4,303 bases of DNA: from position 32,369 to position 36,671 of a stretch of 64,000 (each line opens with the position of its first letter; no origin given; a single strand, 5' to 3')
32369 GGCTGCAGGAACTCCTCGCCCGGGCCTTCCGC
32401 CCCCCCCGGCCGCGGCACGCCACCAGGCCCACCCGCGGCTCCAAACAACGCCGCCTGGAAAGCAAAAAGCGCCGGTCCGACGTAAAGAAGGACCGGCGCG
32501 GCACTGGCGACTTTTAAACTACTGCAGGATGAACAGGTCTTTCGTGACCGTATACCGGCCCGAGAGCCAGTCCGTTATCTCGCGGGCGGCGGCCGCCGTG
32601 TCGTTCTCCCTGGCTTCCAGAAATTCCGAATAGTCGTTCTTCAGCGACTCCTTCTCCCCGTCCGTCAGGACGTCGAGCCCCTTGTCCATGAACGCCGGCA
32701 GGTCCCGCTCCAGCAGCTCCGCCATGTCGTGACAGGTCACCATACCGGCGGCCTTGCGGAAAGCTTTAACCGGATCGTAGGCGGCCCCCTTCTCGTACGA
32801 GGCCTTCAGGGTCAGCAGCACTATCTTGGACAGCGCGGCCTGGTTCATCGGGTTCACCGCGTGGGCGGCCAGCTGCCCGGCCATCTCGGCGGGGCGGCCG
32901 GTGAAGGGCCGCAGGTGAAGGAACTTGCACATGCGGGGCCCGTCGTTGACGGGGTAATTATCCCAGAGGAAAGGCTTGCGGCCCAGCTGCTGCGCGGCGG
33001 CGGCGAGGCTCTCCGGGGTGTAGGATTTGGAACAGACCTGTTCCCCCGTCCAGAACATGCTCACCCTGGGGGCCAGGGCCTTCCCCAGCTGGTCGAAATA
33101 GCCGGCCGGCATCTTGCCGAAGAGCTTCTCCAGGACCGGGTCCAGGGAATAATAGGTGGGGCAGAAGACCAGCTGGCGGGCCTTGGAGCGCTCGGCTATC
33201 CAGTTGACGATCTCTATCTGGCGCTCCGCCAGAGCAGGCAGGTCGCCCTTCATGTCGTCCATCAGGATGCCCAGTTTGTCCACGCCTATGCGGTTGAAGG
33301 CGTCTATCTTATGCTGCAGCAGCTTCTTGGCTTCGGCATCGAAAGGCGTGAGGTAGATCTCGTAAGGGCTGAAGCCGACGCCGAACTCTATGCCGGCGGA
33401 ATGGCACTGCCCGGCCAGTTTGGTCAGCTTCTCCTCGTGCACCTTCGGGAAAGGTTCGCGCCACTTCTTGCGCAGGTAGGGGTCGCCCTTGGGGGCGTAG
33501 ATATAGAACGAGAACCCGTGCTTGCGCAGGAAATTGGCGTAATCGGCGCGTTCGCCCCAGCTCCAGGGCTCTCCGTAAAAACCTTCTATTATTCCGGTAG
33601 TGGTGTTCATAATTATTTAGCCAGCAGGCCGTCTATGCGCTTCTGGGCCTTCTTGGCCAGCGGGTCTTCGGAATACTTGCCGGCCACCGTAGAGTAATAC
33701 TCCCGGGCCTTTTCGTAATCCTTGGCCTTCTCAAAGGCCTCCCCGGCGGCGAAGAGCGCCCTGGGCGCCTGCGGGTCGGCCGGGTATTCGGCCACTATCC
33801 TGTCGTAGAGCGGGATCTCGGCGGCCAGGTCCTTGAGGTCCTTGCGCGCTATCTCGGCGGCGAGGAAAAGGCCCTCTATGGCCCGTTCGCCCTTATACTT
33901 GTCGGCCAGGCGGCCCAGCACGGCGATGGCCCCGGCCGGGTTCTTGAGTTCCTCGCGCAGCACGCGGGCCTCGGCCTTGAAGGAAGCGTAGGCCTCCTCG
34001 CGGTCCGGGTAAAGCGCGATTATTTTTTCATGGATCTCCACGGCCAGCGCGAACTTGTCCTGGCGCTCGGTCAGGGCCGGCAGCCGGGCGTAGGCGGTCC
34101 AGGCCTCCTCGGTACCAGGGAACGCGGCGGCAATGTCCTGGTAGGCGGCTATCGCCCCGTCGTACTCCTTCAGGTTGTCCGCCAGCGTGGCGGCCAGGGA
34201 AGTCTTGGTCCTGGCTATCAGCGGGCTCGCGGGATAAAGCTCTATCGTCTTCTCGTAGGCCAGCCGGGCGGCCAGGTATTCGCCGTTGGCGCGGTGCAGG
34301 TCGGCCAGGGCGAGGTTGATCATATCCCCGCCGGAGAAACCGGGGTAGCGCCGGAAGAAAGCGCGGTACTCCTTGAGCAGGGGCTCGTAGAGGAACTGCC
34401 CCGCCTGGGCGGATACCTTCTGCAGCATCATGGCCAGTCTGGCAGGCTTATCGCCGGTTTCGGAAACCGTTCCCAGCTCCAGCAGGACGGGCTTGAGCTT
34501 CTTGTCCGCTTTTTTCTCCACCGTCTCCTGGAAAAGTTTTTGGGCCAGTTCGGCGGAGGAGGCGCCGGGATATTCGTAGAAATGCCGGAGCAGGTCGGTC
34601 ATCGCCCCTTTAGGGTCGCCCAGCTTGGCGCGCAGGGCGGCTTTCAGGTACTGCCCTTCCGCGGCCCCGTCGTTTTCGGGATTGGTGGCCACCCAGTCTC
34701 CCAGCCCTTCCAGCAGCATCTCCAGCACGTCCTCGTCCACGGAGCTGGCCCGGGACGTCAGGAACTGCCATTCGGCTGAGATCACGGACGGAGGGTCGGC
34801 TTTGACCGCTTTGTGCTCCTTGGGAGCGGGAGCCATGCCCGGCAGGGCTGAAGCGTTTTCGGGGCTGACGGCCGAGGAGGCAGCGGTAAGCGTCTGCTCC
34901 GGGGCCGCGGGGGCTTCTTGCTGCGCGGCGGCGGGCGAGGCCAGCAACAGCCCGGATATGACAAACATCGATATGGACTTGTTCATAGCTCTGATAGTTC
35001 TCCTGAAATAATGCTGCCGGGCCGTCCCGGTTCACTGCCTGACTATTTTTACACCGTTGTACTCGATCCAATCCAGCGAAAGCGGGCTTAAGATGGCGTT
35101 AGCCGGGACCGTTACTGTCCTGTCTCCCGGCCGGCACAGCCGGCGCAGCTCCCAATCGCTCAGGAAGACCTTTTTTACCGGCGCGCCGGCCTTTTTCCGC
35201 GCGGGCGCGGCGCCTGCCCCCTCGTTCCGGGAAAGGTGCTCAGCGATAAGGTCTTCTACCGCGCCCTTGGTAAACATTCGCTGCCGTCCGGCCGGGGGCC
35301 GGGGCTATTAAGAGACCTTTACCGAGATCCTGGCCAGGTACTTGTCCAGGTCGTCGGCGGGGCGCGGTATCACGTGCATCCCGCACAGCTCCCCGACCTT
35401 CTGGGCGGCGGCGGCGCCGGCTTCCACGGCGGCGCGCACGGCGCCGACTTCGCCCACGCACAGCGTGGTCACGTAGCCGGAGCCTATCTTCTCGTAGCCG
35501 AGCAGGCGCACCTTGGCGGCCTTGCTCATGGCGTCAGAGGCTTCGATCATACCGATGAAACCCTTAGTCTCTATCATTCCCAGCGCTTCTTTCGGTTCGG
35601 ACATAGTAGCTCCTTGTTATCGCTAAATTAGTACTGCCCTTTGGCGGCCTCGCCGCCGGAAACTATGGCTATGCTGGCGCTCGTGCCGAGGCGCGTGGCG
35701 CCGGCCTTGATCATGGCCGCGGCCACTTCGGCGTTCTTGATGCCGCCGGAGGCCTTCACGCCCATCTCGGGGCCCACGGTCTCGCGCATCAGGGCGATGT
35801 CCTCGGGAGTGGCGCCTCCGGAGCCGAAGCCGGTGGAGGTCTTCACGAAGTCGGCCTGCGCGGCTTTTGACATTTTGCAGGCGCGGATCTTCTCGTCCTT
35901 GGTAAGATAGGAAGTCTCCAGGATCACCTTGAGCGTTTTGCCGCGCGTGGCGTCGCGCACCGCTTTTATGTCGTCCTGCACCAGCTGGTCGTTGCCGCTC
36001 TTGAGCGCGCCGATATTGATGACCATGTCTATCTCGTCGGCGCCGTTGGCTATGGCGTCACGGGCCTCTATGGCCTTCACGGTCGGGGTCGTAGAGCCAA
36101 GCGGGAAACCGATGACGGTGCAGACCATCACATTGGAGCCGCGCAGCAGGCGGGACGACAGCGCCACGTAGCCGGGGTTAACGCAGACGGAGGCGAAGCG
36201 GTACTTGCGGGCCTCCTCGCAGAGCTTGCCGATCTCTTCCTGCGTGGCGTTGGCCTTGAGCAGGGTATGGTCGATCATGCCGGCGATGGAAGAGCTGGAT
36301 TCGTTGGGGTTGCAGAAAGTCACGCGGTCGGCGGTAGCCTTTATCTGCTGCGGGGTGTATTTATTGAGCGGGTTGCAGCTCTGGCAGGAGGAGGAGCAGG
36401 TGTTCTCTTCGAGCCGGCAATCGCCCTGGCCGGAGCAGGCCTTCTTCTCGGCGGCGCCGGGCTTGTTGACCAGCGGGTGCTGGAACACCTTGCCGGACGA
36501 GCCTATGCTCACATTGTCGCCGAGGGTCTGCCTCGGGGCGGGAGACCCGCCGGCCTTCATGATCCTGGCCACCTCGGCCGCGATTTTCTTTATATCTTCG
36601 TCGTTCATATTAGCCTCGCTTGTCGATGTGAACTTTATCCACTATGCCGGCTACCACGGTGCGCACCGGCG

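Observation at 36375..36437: Cysteine cluster (CX5CX6CX3CX2C) in the ~105-aa N-terminal extension of DERA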

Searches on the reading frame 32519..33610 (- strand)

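Call 5: search_protein_families(library=pfam, proteins=[window:32519-33610:-])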
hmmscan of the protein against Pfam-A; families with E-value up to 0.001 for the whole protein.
window:32519-33610:- (363 aa): 1 family
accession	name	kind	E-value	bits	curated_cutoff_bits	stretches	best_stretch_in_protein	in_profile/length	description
PF07555.19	NAGidase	-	3.2e-66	224.1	25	1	6-295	2-285/295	beta-N-acetylglucosaminidase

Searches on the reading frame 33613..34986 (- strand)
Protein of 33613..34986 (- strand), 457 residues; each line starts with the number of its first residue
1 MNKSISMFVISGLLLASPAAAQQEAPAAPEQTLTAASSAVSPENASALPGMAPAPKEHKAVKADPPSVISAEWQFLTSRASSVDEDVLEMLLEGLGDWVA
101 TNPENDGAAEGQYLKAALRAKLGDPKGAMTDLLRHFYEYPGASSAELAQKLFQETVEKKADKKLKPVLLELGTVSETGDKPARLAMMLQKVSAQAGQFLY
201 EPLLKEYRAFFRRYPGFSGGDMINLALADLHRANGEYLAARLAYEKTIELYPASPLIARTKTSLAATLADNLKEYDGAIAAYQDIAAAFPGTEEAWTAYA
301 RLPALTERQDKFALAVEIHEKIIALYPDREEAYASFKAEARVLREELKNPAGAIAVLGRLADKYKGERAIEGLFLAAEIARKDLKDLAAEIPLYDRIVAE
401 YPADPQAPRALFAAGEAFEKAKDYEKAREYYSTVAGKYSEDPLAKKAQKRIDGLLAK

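Call 5: search_protein_families(library=pfam, proteins=[window:33613-34986:-])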
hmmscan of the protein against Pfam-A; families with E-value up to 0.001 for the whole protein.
window:33613-34986:- (457 aa): 8 families
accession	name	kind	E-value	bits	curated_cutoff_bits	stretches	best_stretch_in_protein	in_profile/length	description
PF13428.12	TPR_14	-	1.1e-14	53.9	23.5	1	266-302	8-44/44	Tetratricopeptide repeat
PF13174.12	TPR_6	-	1.1e-12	48.2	26.3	0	410-439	2-31/33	Tetratricopeptide repeat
PF13432.12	TPR_16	-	4.6e-08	33.8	32.7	1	404-442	27-65/65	Tetratricopeptide repeat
PF07719.23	TPR_2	-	4.4e-07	30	27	0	408-433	1-26/34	Tetratricopeptide repeat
PF13424.12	TPR_12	-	3.3e-06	27.6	30.1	0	225-288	7-74/77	Tetratricopeptide repeat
PF14559.12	TPR_19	-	9.3e-06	26.3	25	0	391-451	11-68/68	Tetratricopeptide repeat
PF00515.34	TPR_1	-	2.6e-05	24.3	27.8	0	409-432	2-25/34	Tetratricopeptide repeat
PF13181.12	TPR_8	-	0.00018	21.9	25.7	0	409-432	2-25/34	Tetratricopeptide repeat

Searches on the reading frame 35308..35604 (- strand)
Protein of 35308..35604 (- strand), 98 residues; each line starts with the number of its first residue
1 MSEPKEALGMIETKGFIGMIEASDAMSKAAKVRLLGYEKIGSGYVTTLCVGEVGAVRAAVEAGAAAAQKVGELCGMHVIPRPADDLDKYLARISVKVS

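Call 5: search_protein_families(library=pfam, proteins=[window:35308-35604:-])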
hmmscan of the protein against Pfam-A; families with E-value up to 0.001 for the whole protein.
window:35308-35604:- (98 aa): 1 family
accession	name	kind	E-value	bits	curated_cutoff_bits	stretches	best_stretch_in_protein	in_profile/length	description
PF00936.24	BMC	-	2.9e-26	91.7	24.5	1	7-82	1-75/75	BMC domain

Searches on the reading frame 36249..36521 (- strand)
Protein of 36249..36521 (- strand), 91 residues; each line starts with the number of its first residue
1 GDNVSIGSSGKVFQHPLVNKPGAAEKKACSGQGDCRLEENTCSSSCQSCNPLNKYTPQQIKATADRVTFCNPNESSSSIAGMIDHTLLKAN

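Call 58: predict_structure(alignment_id=A3)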
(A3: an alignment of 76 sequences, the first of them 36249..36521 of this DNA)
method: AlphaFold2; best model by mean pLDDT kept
length: 91 residues; sequences in the alignment: 76
mean_pLDDT: 63.0   pTM: 0.35
mean pLDDT of the five models: 63.0, 62.8, 62.3, 61.9, 60.3
residues with pLDDT >= 90: 0; 70-90: 30; 50-70: 55; < 50: 6
segments of 3 or more residues with pLDDT < 50: 21-23
pLDDT, mean of each block of 10 residues (from residue 1): 53 59 54 54 60 73 75 74 68 45
secondary structure, 60 per line:
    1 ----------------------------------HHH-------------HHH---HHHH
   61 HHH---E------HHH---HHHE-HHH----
elements in order: H57-63

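Call 60: fold_search(model_id=the predicted structure, library=pdb)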
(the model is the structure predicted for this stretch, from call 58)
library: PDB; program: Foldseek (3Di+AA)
matches with E <= 10: 2; with E <= 0.001: 0
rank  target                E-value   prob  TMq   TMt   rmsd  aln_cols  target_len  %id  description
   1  7u5y_A                6.0e+00  0.01  0.13  0.06   4.6        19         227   16  Crystal structure of ribulose-phosphate 3-epimerase from Pseudomonas aeruginosa (released 2022-03-09)
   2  8trx_A                6.0e+00  0.00  0.12  0.04  10.0        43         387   23  Crystal structure of a CE15 glucuronoyl esterase from Piromyces rhizinflatus (released 2024-08-28)

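Call 69: search_protein_families(library=pfam, alignment_id=A3, max_evalue=1)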
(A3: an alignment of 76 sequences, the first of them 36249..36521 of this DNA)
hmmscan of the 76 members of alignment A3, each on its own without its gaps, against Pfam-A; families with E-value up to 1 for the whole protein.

A. member 1, window:36249-36521:- (91 aa): 0 families

B. families by the number of members that match (of 76 scanned): 19 families
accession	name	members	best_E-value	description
PF14697.11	Fer4_21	2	0.017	4Fe-4S dicluster domain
PF15777.11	Anti-TRAP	2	0.035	Tryptophan RNA-binding attenuator protein inhibitory protein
PF24973.1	EGF_LMN_ATRN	1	0.0053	Laminin/attractin EGF domain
PF00053.31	EGF_laminin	1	0.0089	Laminin EGF domain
PF12509.13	DUF3715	1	0.013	Protein of unknown function (DUF3715)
PF08026.16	Antimicrobial_5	1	0.014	Bee antimicrobial peptide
PF06809.16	NPDC1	1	0.015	Neural proliferation differentiation control-1 protein (NPDC1)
PF04606.18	Ogr_Delta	1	0.033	Ogr/Delta-like zinc finger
PF24128.1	Phage_zn_bind_4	1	0.035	Phage zinc binding protein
PF14008.11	Metallophos_C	1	0.067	Iron/zinc purple acid phosphatase-like protein C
PF05020.20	zf-NPL4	1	0.081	NPL4 family, putative zinc binding region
PF12032.13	CLIP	1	0.089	Regulatory CLIP domain of proteinases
PF22109.2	Zn_ribbon_tTFIIB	1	0.11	Transcription factor IIB, zinc ribbon, Trypanosome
PF04400.18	NqrM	1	0.13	(Na+)-NQR maturation NqrM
PF19746.4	DUF6233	1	0.15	Family of unknown function (DUF6233)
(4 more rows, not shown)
